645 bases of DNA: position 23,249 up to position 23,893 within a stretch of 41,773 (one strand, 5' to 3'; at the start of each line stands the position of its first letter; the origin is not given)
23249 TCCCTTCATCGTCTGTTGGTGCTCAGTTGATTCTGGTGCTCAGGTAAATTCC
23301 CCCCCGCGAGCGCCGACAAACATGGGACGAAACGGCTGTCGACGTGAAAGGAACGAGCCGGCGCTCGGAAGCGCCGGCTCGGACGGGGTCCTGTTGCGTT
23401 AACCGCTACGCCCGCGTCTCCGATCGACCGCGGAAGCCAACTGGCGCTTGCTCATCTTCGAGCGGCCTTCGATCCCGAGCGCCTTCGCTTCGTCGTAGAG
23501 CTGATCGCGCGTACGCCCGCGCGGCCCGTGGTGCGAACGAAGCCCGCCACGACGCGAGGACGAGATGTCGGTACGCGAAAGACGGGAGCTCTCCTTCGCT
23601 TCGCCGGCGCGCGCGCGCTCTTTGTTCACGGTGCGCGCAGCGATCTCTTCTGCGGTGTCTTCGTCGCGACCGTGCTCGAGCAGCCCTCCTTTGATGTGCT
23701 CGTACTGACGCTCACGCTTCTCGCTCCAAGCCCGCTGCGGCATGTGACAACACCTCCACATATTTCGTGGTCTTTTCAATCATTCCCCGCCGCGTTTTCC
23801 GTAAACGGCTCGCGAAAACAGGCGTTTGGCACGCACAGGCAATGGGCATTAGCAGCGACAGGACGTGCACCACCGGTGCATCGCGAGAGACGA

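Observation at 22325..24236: Island of five very small genes, each with its own sigma-type promoter and mostly its own terminator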

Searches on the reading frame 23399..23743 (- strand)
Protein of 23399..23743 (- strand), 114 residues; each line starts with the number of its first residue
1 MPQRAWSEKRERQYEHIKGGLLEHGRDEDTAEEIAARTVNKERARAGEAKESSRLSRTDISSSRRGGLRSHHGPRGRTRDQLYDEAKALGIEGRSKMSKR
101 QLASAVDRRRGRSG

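Call 8: search_protein_families(library=pfam, proteins=[window:23399-23743:-], max_evalue=0.01)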
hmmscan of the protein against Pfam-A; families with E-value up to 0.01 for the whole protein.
window:23399-23743:- (114 aa): 1 family
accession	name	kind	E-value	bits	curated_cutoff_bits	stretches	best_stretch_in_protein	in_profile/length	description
PF07498.18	Rho_N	-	6.3e-05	23.3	24.9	1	80-105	8-33/43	Rho termination factor, N-terminal domain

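Call 9: search_protein_families(library=ncbifam, proteins=[window:23399-23743:-], max_evalue=1)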
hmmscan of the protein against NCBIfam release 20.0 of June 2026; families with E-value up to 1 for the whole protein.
window:23399-23743:- (114 aa): 0 families

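Call 10: find_encoding_contigs(protein=window:23399-23743:-, flank=10000, max_places=6)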
Protein window:23399-23743:- (114 aa): 23 contigs read that carry it; 6 places shown.
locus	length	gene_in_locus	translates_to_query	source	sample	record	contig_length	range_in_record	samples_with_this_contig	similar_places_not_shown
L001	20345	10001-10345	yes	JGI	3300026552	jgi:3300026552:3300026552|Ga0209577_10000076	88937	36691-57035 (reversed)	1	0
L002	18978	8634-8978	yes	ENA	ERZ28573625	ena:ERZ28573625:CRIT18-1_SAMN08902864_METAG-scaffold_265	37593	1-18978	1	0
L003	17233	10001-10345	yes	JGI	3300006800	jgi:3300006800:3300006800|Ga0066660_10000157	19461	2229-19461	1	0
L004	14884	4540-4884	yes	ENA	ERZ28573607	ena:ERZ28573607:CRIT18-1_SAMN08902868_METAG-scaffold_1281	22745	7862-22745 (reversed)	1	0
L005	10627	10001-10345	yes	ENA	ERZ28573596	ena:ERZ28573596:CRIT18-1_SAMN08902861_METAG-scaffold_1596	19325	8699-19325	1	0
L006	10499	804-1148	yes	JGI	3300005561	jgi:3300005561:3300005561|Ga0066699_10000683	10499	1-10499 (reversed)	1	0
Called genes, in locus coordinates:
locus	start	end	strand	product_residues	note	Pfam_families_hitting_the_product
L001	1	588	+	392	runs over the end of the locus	PF02771:Acyl-CoA_dh_N, PF02770:Acyl-CoA_dh_M, PF00441:Acyl-CoA_dh_1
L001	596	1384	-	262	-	PF00561:Abhydrolase_1, PF12146:Hydrolase_4 (weak), PF12697:Abhydrolase_6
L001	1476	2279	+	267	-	PF00106:adh_short, PF08659:KR, PF13561:adh_short_C2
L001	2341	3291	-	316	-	PF02720:DUF222, PF01844:HNH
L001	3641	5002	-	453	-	PF01494:FAD_binding_3 (faint), PF07992:Pyr_redox_2, PF00070:Pyr_redox, PF02852:Pyr_redox_dim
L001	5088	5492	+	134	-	PF06170:DUF983 (weak)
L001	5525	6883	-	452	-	PF00082:Peptidase_S8, PF04151:PPC (weak)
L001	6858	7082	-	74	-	-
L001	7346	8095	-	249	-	PF04542:Sigma70_r2, PF04539:Sigma70_r3, PF04545:Sigma70_r4, PF08281:Sigma70_r4_2, PF13384:HTH_23 (weak)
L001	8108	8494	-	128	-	PF13581:HATPase_c_2 (weak)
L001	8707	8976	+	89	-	PF01740:STAS, PF13466:STAS_2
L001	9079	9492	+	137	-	PF13581:HATPase_c_2, PF02518:HATPase_c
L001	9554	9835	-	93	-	-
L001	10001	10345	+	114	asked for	-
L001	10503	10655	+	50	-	-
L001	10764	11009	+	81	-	-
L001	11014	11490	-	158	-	PF14325:DUF4383 (weak)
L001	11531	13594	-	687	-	PF00912:Transgly, PF00905:Transpeptidase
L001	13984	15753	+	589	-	-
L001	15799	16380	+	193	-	PF04343:DUF488, PF22751:DUF488-N3a (weak)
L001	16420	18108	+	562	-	PF09924:LPG_synthase_C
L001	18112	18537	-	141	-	-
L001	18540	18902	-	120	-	-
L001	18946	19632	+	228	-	-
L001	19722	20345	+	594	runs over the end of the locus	PF02776:TPP_enzyme_N, PF01855:POR_N, PF00205:TPP_enzyme_M, PF02775:TPP_enzyme_C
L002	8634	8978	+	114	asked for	-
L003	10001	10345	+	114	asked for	-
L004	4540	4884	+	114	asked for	-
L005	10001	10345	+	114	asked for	-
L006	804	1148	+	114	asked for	-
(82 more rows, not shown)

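Call 21: find_homologous_proteins(query=window:23399-23743:-)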
Query window:23399-23743:- (114 aa): 8000 proteins with E <= 0.001 among 8000 candidates; the best 120 are listed.
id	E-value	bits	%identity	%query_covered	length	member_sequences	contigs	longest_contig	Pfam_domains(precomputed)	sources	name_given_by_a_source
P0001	1.2e-59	217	97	98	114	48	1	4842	-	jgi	-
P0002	6.5e-59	215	94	100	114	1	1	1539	-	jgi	jgi:hypothetical protein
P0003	1.1e-58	214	97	100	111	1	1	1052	-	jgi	-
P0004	9.8e-58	211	93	100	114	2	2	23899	-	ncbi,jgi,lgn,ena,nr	ncbi:MAG TPA: plasmid stabilization protein [Actinomycetota bacterium]|nr:plasmid stabilization prot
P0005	1.7e-57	210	94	98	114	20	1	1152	-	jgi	jgi:hypothetical protein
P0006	9.2e-56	205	92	98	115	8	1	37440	-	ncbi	ncbi:MAG: plasmid stabilization protein [Actinomycetota bacterium]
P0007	1.9e-53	197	89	99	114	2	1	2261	-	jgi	jgi:hypothetical protein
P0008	2.0e-53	197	90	98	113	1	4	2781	-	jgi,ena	-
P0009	1.6e-52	194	90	98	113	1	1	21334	-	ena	-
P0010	1.7e-52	194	87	99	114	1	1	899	PF07498.19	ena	-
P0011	2.3e-52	194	88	98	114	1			-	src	-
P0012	2.0e-51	191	90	93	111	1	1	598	-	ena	-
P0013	3.0e-51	190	87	98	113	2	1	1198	-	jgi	jgi:hypothetical protein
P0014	9.3e-50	185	85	98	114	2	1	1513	-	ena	-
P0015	2.1e-49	184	83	98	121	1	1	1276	-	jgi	jgi:hypothetical protein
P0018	4.9e-49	183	79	97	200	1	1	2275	PF07498.19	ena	-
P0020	1.7e-48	181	84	98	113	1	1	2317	PF07498.19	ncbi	-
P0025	2.1e-47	178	81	100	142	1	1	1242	PF07498.19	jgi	jgi:hypothetical protein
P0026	4.2e-47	177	82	100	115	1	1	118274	PF07498.19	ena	-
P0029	8.6e-47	176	81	100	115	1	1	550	PF07498.19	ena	-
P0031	1.0e-46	176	79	98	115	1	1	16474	PF07498.19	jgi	jgi:hypothetical protein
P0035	1.2e-46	175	80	98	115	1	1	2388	PF07498.19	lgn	-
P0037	1.4e-46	175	81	98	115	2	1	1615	PF07498.19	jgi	jgi:hypothetical protein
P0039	1.5e-46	175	79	100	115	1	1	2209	PF07498.19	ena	-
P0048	2.7e-46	174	80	98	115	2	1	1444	PF07498.19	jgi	jgi:hypothetical protein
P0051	2.9e-46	174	79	98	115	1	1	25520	PF07498.19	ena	-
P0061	5.5e-46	173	80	100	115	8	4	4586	PF07498.19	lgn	-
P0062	5.6e-46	173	80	100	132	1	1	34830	PF07498.19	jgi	jgi:hypothetical protein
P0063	6.4e-46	173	81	98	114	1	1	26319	PF07498.19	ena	-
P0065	8.7e-46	173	79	98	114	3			PF07498.19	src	-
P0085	3.0e-45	171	78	100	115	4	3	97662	PF07498.19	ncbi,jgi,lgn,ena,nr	ncbi:MAG: Rho termination factor N-terminal domain-containing protein [Actinobacteria bacterium]|nr:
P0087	3.1e-45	171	80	100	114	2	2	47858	PF07498.19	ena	-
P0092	3.7e-45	171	78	100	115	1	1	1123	PF07498.19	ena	-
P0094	3.7e-45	171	78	100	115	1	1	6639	PF07498.19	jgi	jgi:hypothetical protein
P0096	4.0e-45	170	78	100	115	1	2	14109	PF07498.19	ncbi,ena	-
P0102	4.9e-45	170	79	100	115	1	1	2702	PF07498.19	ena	-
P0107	5.5e-45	170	78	100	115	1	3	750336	-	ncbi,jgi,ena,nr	ncbi:MAG TPA: Rho termination factor N-terminal domain-containing protein [Actinomycetota bacterium]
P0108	5.5e-45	170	80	94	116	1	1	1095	PF07498.19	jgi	jgi:hypothetical protein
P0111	5.9e-45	170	78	100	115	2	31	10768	PF07498.19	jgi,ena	jgi:hypothetical protein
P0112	6.0e-45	170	78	100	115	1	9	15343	PF07498.19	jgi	jgi:hypothetical protein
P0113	6.0e-45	170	79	100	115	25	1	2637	PF07498.19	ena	-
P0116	6.3e-45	170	77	100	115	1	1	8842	PF07498.19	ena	-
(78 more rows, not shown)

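Call 27: find_homologous_proteins(query=L001:10764-11006:+)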
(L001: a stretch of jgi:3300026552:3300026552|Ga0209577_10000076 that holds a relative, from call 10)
Query L001:10764-11006:+ (81 aa): 74 proteins with E <= 0.001 among 77 candidates.
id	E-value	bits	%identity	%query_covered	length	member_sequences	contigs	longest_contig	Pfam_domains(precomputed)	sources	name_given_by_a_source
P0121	1.6e-41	158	99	100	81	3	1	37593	-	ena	-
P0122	9.4e-36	139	88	100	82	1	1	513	-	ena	-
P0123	4.9e-34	134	86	100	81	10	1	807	-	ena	-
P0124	1.1e-33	133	85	100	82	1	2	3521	-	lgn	-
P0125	2.6e-33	131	85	100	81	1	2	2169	-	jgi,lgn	jgi:hypothetical protein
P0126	3.8e-33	131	85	100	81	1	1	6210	-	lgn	-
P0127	2.8e-32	128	84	100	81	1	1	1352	-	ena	-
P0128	5.6e-32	127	81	100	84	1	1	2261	-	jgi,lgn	jgi:hypothetical protein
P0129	1.4e-31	126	84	100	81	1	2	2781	-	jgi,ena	-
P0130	1.7e-31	126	80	100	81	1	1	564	-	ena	-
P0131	7.2e-31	124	80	99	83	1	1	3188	-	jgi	jgi:hypothetical protein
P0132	3.4e-30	122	79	100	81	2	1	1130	-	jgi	jgi:hypothetical protein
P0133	6.4e-30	121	79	100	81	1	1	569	-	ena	-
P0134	1.0e-29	120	79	100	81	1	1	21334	-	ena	-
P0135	1.5e-29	119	78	100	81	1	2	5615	-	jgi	jgi:hypothetical protein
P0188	9.3e-9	53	51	99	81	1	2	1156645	-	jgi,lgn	jgi:hypothetical protein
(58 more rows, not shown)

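Call 41: search_protein_families(library=pfam, proteins=[window:23402-23743:-], max_evalue=10)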
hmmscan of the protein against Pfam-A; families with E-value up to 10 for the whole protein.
seq(114 aa): 1 family
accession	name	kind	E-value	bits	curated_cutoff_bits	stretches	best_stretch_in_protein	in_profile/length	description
PF07498.18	Rho_N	-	6.3e-05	23.3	24.9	1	80-105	8-33/43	Rho termination factor, N-terminal domain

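Call 42: search_solved_structures(query=window:23399-23740:-, max_evalue=10, show_alignments=2)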
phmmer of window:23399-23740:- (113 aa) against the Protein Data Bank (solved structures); distinct sequences matched with E-value up to 10: 0.

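Call 43: find_encoding_contigs(protein=P0107, flank=8000, max_places=2)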
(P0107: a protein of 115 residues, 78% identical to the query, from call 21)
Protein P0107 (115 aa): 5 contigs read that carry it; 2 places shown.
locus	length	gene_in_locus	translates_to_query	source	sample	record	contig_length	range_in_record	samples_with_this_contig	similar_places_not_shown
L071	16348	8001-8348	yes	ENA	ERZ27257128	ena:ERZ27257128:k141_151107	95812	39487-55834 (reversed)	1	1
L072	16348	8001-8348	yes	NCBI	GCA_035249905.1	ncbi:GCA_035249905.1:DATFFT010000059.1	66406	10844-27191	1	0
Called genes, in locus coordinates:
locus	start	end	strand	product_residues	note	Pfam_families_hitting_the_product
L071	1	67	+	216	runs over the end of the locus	-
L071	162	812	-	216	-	PF13241:NAD_binding_7, PF14824:Sirohm_synth_M (weak)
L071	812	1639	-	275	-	PF01507:PAPS_reduct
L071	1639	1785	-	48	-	-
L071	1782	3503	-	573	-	PF03460:NIR_SIR_ferr, PF01077:NIR_SIR, PF03460:NIR_SIR_ferr, PF01077:NIR_SIR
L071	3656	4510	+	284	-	PF09970:DUF2204, PF14907:NTP_transf_5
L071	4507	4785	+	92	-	-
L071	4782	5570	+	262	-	PF00149:Metallophos, PF12850:Metallophos_2 (weak)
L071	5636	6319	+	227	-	PF01904:DUF72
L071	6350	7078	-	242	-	-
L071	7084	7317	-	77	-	PF23855:DUF7218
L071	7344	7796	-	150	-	PF01814:Hemerythrin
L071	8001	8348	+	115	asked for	-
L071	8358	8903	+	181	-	-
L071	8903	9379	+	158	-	PF20730:YetF_N (weak), PF04239:DUF421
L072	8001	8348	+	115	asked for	-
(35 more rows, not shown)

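Call 44: find_encoding_contigs(protein=P0026, flank=8000, max_places=2)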
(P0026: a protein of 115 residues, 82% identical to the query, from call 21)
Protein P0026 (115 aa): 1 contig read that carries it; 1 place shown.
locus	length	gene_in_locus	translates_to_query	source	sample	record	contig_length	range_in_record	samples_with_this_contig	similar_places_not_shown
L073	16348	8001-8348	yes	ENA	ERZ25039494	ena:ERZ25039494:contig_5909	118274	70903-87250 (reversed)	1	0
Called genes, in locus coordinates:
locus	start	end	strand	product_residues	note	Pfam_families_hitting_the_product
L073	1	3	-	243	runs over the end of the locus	-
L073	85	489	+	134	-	PF06305:LapA_dom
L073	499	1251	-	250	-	PF13545:HTH_Crp_2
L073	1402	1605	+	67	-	-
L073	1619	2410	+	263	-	PF05552:MS_channel_1st_1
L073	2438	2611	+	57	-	PF05532:CsbD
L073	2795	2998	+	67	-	-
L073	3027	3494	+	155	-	-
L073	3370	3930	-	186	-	-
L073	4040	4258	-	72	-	PF00590:TP_methylase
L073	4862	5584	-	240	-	PF01507:PAPS_reduct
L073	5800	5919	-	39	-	-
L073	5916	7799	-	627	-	PF03460:NIR_SIR_ferr, PF01077:NIR_SIR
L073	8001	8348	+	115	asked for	PF07498:Rho_N (weak)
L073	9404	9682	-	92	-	-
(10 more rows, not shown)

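Call 45: find_encoding_contigs(protein=P0085, flank=8000, max_places=2)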
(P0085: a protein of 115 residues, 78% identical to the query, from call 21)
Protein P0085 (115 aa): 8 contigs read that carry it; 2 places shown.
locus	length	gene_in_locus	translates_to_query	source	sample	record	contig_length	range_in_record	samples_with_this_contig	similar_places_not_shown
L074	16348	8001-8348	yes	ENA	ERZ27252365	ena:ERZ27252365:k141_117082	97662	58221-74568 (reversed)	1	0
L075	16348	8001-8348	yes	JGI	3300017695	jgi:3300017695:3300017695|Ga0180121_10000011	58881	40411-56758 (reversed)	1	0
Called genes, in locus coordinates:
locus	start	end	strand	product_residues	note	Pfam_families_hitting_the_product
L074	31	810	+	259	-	PF05552:MS_channel_1st_1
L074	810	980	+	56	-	PF05532:CsbD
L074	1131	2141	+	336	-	PF14518:Haem_oxygenas_2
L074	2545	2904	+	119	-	-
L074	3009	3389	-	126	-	-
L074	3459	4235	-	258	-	PF00590:TP_methylase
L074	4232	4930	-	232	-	PF13241:NAD_binding_7, PF14824:Sirohm_synth_M (faint)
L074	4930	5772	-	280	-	PF01507:PAPS_reduct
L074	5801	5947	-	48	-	-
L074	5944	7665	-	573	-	PF03460:NIR_SIR_ferr, PF01077:NIR_SIR, PF03460:NIR_SIR_ferr, PF01077:NIR_SIR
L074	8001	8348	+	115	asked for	PF07498:Rho_N (weak)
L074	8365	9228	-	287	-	PF00701:DHDPS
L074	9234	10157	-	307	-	PF01619:Pro_dh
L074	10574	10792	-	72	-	-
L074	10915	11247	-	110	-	PF01740:STAS, PF13466:STAS_2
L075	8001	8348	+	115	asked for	PF07498:Rho_N (weak)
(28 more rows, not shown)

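Call 61: predict_structure(alignment_id=A6)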
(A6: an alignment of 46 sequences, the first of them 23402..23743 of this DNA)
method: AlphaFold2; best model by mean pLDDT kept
length: 114 residues; sequences in the alignment: 46
mean_pLDDT: 73.0   pTM: 0.43
mean pLDDT of the five models: 73.0, 71.5, 70.8, 70.7, 70.1
residues with pLDDT >= 90: 9; 70-90: 68; 50-70: 11; < 50: 26
segments of 3 or more residues with pLDDT < 50: 54-74
pLDDT, mean of each block of 10 residues (from residue 1): 67 89 82 83 72 49 44 60 88 89 87 56
secondary structure, 60 per line:
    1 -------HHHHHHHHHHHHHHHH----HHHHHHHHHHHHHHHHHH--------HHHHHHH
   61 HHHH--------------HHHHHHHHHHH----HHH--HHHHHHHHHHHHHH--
elements in order: H8-23 H28-45 H54-64 H79-89 H99-112

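Call 63: find_encoding_contigs(protein=P0188, flank=8000, max_places=1)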
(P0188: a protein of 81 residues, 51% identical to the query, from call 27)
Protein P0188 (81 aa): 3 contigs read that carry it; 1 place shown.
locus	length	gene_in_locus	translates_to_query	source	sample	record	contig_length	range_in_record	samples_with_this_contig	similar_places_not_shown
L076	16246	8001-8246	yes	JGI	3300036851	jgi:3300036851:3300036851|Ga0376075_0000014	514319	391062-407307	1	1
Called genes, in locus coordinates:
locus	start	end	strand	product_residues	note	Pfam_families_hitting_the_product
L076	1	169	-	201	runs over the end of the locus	PF08332:CaMKII_AD (faint), PF13474:SnoaL_3, PF14534:DUF4440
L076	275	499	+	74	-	-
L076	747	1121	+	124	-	PF00072:Response_reg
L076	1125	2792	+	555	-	PF03485:Arg_tRNA_synt_N, PF00750:tRNA-synt_1d, PF09334:tRNA-synt_1g (faint), PF05746:DALR_1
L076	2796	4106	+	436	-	PF02784:Orn_Arg_deC_N, PF00278:Orn_DAP_Arg_deC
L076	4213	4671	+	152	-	PF13581:HATPase_c_2, PF02518:HATPase_c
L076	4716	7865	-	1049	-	PF01590:GAF, PF13185:GAF_2, PF00989:PAS, PF08447:PAS_3, PF08448:PAS_4, PF01590:GAF, PF13185:GAF_2, PF00989:PAS, +8 more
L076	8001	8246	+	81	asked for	-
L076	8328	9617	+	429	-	PF03447:NAD_binding_3, PF00742:Homoserine_dh, PF01842:ACT, PF22629:ACT_AHAS_ss (faint)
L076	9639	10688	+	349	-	PF00291:PALP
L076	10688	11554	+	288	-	PF00288:GHMP_kinases_N, PF08544:GHMP_kinases_C (weak)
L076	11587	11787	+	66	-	-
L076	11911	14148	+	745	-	PF14742:GDE_N_bis, PF06202:GDE_C, PF22422:MGH1-like_GH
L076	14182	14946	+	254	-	PF00149:Metallophos, PF12850:Metallophos_2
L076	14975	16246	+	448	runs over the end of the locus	PF27272:CpgS_N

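Call 68: fold_search(model_id=the predicted structure, library=pdb)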
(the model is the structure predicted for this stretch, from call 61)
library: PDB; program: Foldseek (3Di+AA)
matches with E <= 10: 67; with E <= 0.001: 0
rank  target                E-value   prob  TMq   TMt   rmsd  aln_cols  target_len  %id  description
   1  2ahr_A                1.9e+00  0.18  0.28  0.13  13.4        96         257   20  Crystal Structures of 1-Pyrroline-5-Carboxylate Reductase from Human Pathogen Streptococcus pyogenes (released 2005-09-13)
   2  2ahr_D                2.0e+00  0.18  0.28  0.13  13.4        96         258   20  Crystal Structures of 1-Pyrroline-5-Carboxylate Reductase from Human Pathogen Streptococcus pyogenes (released 2005-09-13)
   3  4zsf_A                2.5e+00  0.15  0.32  0.14  14.3       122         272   13  Crystal structure of pre-specific restriction endonuclease BsaWI-DNA complex (released 2015-10-07)
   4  9lni                  2.7e+00  0.13  0.30  0.18  13.6       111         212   14  Crystal structure of the de novo designed protein ZZ1 (released 2025-06-04)
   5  1rr7                  2.8e+00  0.08  0.21  0.25  11.1       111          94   15  Crystal structure of the Middle Operon Regulator protein of Bacteriophage Mu (released 2004-08-17)
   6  1tfe                  3.0e+00  0.75  0.31  0.25   4.4        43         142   21  DIMERIZATION DOMAIN OF EF-TS FROM T. THERMOPHILUS (released 1996-11-08)
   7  5bsh_C                3.5e+00  0.15  0.32  0.14  15.3       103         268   16  Crystal structure of Medicago truncatula (delta)1-Pyrroline-5-Carboxylate Reductase (MtP5CR) in complex with L-Proline (released 2015-11-11)
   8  9l0x_H                3.5e+00  0.10  0.27  0.29  12.3       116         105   16  Cryo-EM structure of E.coli transcription initiation complex with Escherichia phage Mu late transcription activator C (released 2025-12-17)
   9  2rcy_D                3.8e+00  0.08  0.24  0.12  14.5       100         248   12  Crystal structure of Plasmodium falciparum pyrroline carboxylate reductase (MAL13P1.284) with NADP bound (released 2007-10-23)
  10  2rcy_C                3.8e+00  0.08  0.24  0.12  14.5       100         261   12  Crystal structure of Plasmodium falciparum pyrroline carboxylate reductase (MAL13P1.284) with NADP bound (released 2007-10-23)
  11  7x9s_F                3.8e+00  0.06  0.19  0.17  13.8       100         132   19  Crystal structure of a complex between the antirepressor GmaR and the transcriptional repressor MogR (released 2022-11-23)
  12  4r71_C                4.0e+00  0.51  0.29  0.06   2.7        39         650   18  Structure of the Qbeta holoenzyme complex in the P1211 crystal form (released 2015-09-23)
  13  4pc6_C                4.4e+00  0.63  0.30  0.13   3.8        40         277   20  Elongation factor Tu:Ts complex with bound GDPNP (released 2015-05-06)
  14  5bsg_G                4.4e+00  0.13  0.32  0.14  15.4       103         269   16  Crystal structure of Medicago truncatula (delta)1-Pyrroline-5-Carboxylate Reductase (MtP5CR) in complex with NADP+ (released 2015-11-11)
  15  5bsh_G                5.0e+00  0.12  0.32  0.15  15.4       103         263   16  Crystal structure of Medicago truncatula (delta)1-Pyrroline-5-Carboxylate Reductase (MtP5CR) in complex with L-Proline (released 2015-11-11)
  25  2a8v_A                6.3e+00  0.72  0.33  0.32   1.1        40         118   20  RHO TRANSCRIPTION TERMINATION FACTOR/RNA COMPLEX (released 1999-04-26)
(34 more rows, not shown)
